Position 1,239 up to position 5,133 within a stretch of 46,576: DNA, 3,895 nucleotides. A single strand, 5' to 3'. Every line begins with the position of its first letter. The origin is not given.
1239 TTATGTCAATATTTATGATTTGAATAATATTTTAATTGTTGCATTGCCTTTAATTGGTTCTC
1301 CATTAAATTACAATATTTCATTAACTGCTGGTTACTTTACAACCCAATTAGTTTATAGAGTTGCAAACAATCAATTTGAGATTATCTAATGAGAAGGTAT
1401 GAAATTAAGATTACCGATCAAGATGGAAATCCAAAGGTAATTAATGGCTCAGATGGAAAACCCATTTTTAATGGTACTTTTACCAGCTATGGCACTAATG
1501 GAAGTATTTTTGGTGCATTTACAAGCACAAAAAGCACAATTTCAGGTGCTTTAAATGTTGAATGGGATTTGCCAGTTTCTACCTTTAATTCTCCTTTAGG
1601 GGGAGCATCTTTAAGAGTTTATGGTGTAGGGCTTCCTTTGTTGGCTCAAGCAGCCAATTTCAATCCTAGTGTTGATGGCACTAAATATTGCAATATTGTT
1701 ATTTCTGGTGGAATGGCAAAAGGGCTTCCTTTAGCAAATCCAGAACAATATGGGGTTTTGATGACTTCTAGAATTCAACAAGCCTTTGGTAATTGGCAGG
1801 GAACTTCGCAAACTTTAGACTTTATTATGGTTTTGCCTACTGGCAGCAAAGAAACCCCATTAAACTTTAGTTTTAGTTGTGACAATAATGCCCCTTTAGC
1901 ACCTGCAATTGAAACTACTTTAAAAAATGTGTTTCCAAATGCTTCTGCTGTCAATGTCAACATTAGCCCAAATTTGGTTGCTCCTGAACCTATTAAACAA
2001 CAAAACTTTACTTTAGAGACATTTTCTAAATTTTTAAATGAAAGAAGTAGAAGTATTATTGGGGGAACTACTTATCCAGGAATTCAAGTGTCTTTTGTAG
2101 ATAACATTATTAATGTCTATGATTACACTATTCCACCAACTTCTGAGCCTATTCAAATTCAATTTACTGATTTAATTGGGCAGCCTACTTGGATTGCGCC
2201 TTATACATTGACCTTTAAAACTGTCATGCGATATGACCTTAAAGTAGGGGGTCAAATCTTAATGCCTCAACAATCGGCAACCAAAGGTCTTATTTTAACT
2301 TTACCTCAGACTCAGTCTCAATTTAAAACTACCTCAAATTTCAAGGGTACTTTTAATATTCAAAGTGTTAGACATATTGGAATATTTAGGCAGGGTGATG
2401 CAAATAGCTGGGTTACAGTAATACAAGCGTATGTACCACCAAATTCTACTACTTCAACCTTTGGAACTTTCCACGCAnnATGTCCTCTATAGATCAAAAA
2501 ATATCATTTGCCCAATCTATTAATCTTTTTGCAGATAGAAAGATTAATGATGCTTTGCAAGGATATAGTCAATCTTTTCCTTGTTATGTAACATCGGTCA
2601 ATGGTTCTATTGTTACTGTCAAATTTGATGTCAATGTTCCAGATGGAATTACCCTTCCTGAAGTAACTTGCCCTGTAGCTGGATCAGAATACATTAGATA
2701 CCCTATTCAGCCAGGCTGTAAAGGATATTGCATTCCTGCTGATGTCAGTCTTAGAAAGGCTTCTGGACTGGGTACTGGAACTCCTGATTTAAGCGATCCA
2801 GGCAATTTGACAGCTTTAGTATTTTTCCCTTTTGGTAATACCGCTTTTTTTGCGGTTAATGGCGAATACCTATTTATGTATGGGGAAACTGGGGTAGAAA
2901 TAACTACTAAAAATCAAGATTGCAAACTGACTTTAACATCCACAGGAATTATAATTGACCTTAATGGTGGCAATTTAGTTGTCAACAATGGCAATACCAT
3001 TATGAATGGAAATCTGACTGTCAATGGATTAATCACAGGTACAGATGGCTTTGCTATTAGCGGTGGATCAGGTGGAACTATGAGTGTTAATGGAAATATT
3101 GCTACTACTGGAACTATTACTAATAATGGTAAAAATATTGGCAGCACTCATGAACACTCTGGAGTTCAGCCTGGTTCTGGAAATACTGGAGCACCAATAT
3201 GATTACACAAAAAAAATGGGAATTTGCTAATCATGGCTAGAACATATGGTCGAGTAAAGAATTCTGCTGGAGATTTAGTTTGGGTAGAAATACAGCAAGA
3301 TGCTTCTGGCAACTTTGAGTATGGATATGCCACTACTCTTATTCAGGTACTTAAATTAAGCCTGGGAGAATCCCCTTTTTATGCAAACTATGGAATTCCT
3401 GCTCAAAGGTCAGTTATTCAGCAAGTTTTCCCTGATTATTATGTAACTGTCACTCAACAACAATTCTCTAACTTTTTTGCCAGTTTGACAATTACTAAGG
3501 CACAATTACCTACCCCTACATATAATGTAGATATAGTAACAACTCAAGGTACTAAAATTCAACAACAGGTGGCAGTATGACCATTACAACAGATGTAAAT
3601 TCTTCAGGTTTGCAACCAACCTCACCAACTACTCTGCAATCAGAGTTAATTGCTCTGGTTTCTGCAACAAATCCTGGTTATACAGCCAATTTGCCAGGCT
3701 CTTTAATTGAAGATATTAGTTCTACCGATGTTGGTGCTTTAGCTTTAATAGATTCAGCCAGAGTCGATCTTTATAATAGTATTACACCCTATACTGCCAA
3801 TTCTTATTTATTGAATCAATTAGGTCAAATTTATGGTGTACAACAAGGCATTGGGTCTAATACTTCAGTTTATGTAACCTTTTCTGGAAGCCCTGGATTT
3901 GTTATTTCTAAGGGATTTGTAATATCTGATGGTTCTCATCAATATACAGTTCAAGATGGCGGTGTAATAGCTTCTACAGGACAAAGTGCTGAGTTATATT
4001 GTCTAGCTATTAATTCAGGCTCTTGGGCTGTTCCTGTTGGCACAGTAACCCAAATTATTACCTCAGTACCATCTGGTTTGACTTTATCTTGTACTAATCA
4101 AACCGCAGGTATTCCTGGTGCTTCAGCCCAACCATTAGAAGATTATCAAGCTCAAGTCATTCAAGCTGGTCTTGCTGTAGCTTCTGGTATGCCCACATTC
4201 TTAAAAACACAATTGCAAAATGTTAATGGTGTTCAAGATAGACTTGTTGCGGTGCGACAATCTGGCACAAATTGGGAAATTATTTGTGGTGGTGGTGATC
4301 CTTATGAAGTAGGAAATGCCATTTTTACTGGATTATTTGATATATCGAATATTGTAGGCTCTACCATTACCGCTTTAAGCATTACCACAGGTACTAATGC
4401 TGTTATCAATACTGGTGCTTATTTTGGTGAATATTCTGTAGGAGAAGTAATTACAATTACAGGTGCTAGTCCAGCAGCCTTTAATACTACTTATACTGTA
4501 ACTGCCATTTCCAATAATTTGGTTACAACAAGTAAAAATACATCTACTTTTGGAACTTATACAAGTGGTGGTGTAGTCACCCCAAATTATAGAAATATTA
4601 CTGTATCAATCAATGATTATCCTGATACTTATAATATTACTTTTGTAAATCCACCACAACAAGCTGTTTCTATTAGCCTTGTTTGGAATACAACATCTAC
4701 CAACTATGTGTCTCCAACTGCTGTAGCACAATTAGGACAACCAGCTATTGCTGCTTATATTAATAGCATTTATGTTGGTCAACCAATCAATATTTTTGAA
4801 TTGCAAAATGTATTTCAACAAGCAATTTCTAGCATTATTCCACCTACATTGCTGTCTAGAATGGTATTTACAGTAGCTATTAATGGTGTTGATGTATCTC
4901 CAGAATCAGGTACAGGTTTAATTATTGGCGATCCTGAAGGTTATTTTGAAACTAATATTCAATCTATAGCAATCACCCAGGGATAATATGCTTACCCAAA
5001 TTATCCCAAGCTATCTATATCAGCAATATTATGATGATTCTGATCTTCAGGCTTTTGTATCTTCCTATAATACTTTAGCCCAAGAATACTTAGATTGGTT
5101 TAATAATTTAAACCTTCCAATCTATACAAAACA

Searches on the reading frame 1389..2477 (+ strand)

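Call 30: search_protein_families(library=phrogs, proteins=[window:1389-2477:+], max_evalue=0.001)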
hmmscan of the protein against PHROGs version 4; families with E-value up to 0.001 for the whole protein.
window:1389-2477:+ (363 aa): 1 family
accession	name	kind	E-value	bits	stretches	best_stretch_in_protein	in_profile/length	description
phrog_196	-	tail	1.5e-24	87.5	1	1-351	86-362/536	baseplate hub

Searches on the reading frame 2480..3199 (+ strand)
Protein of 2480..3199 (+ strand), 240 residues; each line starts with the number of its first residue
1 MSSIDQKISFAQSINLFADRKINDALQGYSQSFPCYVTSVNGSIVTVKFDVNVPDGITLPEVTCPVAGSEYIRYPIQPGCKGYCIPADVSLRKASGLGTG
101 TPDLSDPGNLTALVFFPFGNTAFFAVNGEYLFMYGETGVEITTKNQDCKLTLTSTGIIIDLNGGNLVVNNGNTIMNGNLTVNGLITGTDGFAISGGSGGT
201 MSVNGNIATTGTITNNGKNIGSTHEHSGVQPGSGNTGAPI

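Call 66: search_protein_families(library=pfam, proteins=[window:2480-3199:+], max_evalue=0.001)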
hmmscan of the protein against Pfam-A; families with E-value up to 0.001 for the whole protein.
window:2480-3199:+ (240 aa): 1 family
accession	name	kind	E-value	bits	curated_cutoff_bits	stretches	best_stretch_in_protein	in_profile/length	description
PF18946.5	Apex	-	1.4e-05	25.4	20.8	1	223-239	6-22/23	GpV Apex motif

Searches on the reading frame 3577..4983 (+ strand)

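Call 30: search_protein_families(library=phrogs, proteins=[window:3577-4983:+], max_evalue=0.001)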
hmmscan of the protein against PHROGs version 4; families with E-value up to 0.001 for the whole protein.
window:3577-4983:+ (469 aa): 1 family
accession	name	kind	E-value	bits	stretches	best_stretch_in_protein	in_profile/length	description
phrog_6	-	tail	7.5e-29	101.8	1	8-414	63-367/548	baseplate wedge subunit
